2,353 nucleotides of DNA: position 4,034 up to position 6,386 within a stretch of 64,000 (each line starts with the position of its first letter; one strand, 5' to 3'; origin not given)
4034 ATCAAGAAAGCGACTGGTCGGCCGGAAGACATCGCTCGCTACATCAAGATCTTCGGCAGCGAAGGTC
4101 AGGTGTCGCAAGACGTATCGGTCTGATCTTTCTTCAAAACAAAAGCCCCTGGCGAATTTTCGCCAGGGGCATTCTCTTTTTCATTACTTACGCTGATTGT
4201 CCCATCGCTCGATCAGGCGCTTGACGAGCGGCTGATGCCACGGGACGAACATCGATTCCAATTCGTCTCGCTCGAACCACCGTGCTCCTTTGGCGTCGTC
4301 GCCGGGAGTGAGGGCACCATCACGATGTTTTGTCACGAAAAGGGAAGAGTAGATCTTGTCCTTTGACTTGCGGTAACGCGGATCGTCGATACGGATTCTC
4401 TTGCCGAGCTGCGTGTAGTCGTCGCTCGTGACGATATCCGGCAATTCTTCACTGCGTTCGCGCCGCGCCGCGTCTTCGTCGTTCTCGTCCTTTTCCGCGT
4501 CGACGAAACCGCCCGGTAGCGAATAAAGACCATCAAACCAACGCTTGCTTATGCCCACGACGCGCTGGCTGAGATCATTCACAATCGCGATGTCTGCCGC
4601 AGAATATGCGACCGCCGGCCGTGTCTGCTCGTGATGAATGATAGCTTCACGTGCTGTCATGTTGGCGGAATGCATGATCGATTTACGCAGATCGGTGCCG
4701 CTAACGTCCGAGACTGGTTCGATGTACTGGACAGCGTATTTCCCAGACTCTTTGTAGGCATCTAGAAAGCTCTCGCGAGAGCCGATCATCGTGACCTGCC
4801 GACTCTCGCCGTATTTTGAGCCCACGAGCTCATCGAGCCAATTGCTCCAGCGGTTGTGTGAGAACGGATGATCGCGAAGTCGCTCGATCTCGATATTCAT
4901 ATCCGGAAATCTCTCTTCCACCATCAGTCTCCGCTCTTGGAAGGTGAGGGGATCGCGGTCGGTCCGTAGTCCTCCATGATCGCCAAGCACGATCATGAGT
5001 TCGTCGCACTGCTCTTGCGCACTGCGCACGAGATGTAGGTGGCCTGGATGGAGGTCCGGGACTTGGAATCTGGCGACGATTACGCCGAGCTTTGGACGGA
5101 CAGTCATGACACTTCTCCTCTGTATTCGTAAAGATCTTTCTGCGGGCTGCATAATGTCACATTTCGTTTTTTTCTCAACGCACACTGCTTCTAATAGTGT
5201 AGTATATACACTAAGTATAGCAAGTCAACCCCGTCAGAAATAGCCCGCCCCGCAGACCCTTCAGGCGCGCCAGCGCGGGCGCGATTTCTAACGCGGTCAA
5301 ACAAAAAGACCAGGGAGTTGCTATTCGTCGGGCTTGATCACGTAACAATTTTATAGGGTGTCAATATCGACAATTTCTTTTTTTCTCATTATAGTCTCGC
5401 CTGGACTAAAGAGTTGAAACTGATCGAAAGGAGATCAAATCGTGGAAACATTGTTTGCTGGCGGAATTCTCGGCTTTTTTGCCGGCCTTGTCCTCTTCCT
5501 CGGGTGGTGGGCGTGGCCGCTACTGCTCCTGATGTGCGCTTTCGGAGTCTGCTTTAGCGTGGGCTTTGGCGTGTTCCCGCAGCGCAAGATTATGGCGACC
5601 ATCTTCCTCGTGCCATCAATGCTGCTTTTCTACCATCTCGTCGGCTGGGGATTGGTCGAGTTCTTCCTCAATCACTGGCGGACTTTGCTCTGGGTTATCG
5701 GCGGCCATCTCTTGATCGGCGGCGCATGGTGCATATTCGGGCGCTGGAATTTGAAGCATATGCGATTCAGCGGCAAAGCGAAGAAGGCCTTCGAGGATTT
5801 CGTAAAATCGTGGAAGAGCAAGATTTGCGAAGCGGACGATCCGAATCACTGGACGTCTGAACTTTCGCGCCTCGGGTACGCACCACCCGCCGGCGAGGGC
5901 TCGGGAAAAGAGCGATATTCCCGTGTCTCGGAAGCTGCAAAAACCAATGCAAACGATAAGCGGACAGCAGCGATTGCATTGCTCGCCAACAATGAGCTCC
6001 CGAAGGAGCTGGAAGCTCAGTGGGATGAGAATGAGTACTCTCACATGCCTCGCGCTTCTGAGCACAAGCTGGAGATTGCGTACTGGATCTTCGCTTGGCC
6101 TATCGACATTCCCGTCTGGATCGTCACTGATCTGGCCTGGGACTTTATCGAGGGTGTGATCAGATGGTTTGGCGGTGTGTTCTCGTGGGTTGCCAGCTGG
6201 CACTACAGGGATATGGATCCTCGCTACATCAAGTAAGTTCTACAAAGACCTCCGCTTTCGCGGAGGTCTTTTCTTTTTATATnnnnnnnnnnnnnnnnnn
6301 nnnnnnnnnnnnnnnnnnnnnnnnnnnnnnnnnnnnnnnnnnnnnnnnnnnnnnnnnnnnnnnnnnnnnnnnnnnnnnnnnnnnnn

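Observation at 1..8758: Compact NAD salvage/recycling regulon under an NrtR regulator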

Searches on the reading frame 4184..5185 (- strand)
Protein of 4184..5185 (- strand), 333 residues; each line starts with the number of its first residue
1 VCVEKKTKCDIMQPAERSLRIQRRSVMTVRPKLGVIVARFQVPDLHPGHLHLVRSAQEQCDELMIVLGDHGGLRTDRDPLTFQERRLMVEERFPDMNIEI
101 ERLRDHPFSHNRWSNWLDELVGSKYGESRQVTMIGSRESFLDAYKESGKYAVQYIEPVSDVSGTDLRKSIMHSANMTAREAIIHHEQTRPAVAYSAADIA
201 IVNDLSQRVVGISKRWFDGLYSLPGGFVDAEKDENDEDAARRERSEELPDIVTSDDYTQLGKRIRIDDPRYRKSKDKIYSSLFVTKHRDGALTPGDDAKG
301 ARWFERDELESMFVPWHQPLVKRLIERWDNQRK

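Call 3: search_protein_families(library=pfam, proteins=[window:4184-5185:-], max_evalue=0.01)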
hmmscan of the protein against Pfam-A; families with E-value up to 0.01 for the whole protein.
window:4184-5185:- (333 aa): 3 families
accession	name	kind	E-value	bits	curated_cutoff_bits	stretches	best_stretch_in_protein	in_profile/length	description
PF00293.34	NUDIX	-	1.1e-10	42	21.1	1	203-323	11-133/134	NUDIX domain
PF01467.32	CTP_transf_like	-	0.00039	21.1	21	1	45-92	9-57/133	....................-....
PF22327.2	Nudt16-like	-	0.0038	17.6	27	1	193-253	7-66/161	U8 snoRNA-decapping enzyme-like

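Call 4: search_protein_families(library=ncbifam, proteins=[window:4184-5185:-], max_evalue=0.01)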
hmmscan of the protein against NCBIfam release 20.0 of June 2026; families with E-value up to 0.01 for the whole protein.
window:4184-5185:- (333 aa): 13 families
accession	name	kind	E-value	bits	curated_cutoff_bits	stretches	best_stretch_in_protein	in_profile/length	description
NF003791.0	PRK05379.2-3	equivalog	4.1e-17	62.4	409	1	32-175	6-151/340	bifunctional nicotinamide-nucleotide adenylyltransferase/Nudix hydroxylase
NF003786.0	PRK05379.1-2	equivalog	7.8e-17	61.5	397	2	28-181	11-171/354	bifunctional nicotinamide-nucleotide adenylyltransferase/Nudix hydroxylase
NF003787.0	PRK05379.1-4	equivalog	1.2e-15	57.4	449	1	35-171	13-153/346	bifunctional nicotinamide-nucleotide adenylyltransferase/Nudix hydroxylase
NF003788.0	PRK05379.1-5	equivalog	7.4e-13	48.5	354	1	34-195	8-175/351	bifunctional nicotinamide-nucleotide adenylyltransferase/Nudix hydroxylase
NF002243.0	PRK01153.1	subfamily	2.3e-10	40.4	127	1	34-172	3-138/175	nicotinamide-nucleotide adenylyltransferase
TIGR01526.1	nadR_NMN_Atrans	equivalog_domain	4.8e-08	32.6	341.15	1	32-168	2-144/325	nicotinamide-nucleotide adenylyltransferase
NF003785.0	PRK05379.1-1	equivalog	6.9e-07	28.8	418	1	34-135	5-109/347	bifunctional nicotinamide-nucleotide adenylyltransferase/Nudix hydroxylase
TIGR01527.1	arch_NMN_Atrans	equivalog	8.3e-07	28.7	181.2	1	34-102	2-68/167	nicotinamide-nucleotide adenylyltransferase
NF003790.0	PRK05379.2-2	equivalog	2.4e-06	26.9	403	1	32-171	20-163/354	bifunctional nicotinamide mononucleotide adenylyltransferase/ADP-ribose pyrophosphatase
TIGR00125.1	cyt_tran_rel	domain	1e-05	25.6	27.7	1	45-91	11-57/65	adenylyltransferase/cytidyltransferase family protein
NF003789.0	PRK05379.2-1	equivalog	2.4e-05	23.5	355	1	34-174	10-153/312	bifunctional nicotinamide mononucleotide adenylyltransferase/ADP-ribose pyrophosphatase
NF005988.0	PRK08099.1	equivalog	0.00049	19.3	201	1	6-137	39-181/411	multifunctional transcriptional regulator/nicotinamide-nucleotide adenylyltransferase/ribosylnicotinamide kinase NadR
NF001299.0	PRK00241.1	equivalog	0.00087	18.8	158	0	184-248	126-186/263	NAD(+) diphosphatase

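Call 33: search_solved_structures(query=window:4184-5185:-, max_evalue=0.001, show_alignments=2)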
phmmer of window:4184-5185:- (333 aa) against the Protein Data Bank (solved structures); distinct sequences matched with E-value up to 0.001: 12.
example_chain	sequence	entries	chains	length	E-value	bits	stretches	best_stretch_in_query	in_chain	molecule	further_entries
2qjo_A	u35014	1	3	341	8e-08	35.3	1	29-142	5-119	Bifunctional NMN adenylyltransferase/Nudix hydrolase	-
2qjt_B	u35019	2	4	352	1.1e-07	34.8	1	33-134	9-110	Nicotinamide-nucleotide adenylyltransferase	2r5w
1f9a_A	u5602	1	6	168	2.4e-05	27.2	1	34-120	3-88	HYPOTHETICAL PROTEIN MJ0541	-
4yp5_A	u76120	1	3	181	3.6e-05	26.6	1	33-102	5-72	Nicotinamide-nucleotide adenylyltransferase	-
1m8j_A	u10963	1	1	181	3.8e-05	26.5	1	33-102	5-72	Nicotinamide-nucleotide Adenylyltransferase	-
1ej2_A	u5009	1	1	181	4.6e-05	26.2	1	34-102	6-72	NICOTINAMIDE MONONUCLEOTIDE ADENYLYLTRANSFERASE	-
1m8g_A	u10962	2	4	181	8.1e-05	25.4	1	34-102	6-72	Nicotinamide-nucleotide Adenylyltransferase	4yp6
1m8f_A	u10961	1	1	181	0.00016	24.4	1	34-102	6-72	nicotinamide-nucleotide adenylyltransferase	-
4yp7_A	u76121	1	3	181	0.00018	24.3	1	33-102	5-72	Nicotinamide-nucleotide adenylyltransferase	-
2fml_A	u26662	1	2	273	0.00028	23.6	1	216-307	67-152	MutT/nudix family protein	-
9x6f_A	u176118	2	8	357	0.00049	22.8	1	32-167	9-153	Nicotinamide-nucleotide adenylyltransferase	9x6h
1m8k_A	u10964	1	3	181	0.0009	22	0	33-102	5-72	Nicotinamide-nucleotide Adenylyltransferase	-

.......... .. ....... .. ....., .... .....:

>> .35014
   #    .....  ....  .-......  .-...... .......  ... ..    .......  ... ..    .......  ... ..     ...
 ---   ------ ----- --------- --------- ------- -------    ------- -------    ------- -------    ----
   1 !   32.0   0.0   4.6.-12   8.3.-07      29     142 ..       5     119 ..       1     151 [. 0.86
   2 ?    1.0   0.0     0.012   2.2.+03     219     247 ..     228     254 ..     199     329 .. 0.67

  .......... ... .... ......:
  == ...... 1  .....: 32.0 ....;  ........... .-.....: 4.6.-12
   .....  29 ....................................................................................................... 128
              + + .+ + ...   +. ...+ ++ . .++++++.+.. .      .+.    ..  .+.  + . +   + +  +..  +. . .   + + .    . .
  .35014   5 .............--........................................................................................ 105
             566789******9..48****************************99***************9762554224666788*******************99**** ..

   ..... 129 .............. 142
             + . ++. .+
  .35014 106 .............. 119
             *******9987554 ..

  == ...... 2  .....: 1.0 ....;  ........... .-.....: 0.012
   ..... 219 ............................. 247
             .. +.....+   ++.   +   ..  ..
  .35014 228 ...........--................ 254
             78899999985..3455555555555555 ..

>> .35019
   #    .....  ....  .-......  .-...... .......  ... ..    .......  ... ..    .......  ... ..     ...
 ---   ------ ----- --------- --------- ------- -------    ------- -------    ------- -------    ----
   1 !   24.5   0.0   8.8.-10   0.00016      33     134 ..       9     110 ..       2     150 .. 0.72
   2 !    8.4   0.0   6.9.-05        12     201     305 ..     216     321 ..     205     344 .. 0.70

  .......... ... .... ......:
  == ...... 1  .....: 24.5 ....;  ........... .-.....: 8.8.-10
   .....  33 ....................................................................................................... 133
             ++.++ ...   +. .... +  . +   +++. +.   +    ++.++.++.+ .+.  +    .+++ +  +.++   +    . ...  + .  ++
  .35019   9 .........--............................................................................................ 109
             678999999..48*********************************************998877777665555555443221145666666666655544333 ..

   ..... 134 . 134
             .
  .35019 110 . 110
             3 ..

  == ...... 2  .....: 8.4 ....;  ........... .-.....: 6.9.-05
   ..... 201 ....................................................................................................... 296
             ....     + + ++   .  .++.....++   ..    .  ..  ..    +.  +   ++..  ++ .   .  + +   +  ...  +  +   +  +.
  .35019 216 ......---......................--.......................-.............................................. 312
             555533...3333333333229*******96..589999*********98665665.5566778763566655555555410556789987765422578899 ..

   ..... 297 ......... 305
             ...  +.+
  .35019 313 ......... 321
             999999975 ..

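Call 68: search_solved_structures(query=A1, max_evalue=0.001, show_alignments=1)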
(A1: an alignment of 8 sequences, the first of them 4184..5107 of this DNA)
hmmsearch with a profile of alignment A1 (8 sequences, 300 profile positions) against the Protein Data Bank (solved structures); distinct sequences matched with E-value up to 0.001: 30.
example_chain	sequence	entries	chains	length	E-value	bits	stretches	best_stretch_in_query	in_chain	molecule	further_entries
2qjt_B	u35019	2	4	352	2e-21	79.8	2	8-142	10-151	Nicotinamide-nucleotide adenylyltransferase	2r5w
2qjo_A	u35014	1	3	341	4.8e-19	72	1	1-140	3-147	Bifunctional NMN adenylyltransferase/Nudix hydrolase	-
2fml_A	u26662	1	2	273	4.8e-10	42.4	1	165-288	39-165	MutT/nudix family protein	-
2yyh_A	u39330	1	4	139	2.3e-07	33.6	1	177-291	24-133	8-OXO-dGTPase domain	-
1f9a_A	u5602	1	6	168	2.9e-07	33.3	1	8-71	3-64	HYPOTHETICAL PROTEIN MJ0541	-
1ej2_A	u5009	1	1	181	1.4e-06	31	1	7-67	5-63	NICOTINAMIDE MONONUCLEOTIDE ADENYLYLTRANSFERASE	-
4yp5_A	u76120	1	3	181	1.5e-06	30.9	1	8-67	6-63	Nicotinamide-nucleotide adenylyltransferase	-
1m8j_A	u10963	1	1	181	2e-06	30.6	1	8-67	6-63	Nicotinamide-nucleotide Adenylyltransferase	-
4yp7_A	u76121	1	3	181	3.6e-06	29.7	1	8-67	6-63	Nicotinamide-nucleotide adenylyltransferase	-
1m8g_A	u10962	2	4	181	1.2e-05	28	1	8-67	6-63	Nicotinamide-nucleotide Adenylyltransferase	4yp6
6o3p_A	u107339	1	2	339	2.8e-05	26.8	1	157-230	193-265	Peroxisomal NADH pyrophosphatase NUDT12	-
1m8f_A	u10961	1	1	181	3.3e-05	26.5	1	8-67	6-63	nicotinamide-nucleotide adenylyltransferase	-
1q33_A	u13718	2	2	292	3.5e-05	26.4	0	183-289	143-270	ADP-ribose pyrophosphatase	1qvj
6scx_A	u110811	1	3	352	4.8e-05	26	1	158-229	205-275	Peroxisomal NADH pyrophosphatase NUDT12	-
1hyb_A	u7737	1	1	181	6e-05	25.7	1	7-67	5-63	NICOTINAMIDE MONONUCLEOTIDE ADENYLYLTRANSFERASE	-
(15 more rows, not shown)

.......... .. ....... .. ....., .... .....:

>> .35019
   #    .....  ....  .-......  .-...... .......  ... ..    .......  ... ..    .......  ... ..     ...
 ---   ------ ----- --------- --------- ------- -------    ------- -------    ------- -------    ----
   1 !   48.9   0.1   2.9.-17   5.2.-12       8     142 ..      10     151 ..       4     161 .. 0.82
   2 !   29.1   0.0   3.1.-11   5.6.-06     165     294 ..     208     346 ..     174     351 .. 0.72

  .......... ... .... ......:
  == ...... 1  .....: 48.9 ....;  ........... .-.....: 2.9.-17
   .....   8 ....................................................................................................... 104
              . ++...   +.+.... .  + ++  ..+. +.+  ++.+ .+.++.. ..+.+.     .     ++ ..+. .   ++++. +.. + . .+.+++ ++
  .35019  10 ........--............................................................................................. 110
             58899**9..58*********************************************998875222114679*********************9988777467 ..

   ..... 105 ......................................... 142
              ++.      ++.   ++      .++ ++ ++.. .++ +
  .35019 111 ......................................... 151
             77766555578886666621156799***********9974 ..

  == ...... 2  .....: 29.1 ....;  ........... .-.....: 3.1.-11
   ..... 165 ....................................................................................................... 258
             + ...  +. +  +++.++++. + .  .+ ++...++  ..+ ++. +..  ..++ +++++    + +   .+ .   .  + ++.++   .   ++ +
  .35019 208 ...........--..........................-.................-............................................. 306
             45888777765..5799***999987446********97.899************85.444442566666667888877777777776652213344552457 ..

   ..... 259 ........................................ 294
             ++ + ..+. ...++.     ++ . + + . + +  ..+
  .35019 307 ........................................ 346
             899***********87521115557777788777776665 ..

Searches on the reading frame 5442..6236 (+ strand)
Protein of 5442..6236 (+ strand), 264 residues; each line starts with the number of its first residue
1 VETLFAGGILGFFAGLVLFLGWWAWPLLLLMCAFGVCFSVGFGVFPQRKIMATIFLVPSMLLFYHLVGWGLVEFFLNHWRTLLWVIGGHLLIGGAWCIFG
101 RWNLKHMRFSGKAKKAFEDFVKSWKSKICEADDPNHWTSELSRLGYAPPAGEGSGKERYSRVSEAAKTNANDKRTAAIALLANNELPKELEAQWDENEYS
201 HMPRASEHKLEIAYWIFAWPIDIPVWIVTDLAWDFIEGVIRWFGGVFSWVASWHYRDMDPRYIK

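Call 3: search_protein_families(library=pfam, proteins=[window:5442-6236:+], max_evalue=0.01)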
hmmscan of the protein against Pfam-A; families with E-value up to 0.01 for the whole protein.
window:5442-6236:+ (264 aa): 0 families

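Call 4: search_protein_families(library=ncbifam, proteins=[window:5442-6236:+], max_evalue=0.01)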
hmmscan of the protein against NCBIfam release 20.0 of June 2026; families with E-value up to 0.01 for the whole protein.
window:5442-6236:+ (264 aa): 0 families

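Call 70: find_homologous_proteins(query=window:5442-6236:+, max_evalue=0.001)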
Query window:5442-6236:+ (264 aa): 1 proteins with E <= 0.001 among 2023 candidates.
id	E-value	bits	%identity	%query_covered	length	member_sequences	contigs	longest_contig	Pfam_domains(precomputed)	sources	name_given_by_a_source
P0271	1.1e-182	624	100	100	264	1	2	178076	-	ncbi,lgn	-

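Call 71: find_encoding_contigs(protein=P0271, flank=10000, max_places=2)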
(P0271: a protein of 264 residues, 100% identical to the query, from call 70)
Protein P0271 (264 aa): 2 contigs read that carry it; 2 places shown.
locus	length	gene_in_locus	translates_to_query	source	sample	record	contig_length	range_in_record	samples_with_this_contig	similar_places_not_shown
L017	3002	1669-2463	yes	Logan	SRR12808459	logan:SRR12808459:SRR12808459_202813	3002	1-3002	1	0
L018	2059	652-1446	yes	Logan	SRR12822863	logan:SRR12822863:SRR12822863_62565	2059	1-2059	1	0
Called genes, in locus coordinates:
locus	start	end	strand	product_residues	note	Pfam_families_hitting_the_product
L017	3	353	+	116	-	?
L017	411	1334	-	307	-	PF00293:NUDIX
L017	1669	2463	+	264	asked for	-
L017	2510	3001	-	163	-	?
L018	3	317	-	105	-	?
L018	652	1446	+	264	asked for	-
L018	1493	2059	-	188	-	?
